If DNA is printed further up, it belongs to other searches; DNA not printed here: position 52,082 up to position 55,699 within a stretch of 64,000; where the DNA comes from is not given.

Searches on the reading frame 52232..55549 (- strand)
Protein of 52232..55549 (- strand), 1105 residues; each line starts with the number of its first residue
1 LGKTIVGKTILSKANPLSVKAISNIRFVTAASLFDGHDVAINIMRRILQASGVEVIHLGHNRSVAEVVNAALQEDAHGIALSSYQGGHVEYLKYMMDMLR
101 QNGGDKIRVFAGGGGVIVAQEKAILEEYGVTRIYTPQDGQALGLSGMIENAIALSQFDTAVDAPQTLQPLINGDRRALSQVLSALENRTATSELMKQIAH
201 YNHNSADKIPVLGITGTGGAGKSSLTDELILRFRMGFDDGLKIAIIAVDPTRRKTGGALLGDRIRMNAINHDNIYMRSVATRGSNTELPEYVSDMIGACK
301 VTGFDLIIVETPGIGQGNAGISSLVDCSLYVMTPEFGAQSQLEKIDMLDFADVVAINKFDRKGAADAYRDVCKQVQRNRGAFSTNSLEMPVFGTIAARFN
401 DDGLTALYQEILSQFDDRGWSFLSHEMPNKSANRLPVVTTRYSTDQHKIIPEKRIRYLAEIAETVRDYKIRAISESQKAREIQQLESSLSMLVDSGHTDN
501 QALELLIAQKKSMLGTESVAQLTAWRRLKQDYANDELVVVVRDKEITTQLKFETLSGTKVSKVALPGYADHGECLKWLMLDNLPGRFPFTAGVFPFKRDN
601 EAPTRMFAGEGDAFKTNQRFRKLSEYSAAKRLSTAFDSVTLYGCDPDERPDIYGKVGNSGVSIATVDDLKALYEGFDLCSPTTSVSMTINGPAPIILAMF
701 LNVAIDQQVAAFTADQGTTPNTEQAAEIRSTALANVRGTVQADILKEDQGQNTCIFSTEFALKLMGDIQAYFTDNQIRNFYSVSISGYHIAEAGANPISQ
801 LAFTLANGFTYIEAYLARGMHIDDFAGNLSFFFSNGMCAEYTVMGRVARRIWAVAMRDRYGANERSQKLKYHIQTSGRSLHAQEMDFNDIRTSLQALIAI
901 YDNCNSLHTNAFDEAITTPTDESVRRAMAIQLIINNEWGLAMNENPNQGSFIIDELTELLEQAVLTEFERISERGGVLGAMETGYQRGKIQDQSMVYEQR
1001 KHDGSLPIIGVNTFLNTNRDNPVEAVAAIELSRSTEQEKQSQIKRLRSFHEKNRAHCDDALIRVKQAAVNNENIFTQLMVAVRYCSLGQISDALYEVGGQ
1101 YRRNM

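Call 66: search_protein_families(library=pfam, proteins=[window:52232-55549:-])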
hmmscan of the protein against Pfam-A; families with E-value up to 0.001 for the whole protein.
window:52232-55549:- (1105 aa): 4 families
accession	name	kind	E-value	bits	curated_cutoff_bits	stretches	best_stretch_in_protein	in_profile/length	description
PF01642.28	MM_CoA_mutase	-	6.7e-123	411.4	22.1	1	578-1098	22-511/512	Methylmalonyl-CoA mutase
PF03308.22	MeaB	-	2.6e-43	148.4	23.1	1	180-411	3-231/273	Methylmalonyl Co-A mutase-associated GTPase MeaB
PF02310.24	B12-binding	-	8.3e-16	58.4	32.1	1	26-124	2-99/121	B12 binding domain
PF02492.25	cobW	-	2.3e-06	27.8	20.7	1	210-377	1-171/180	CobW/HypB/UreG, nucleotide-binding domain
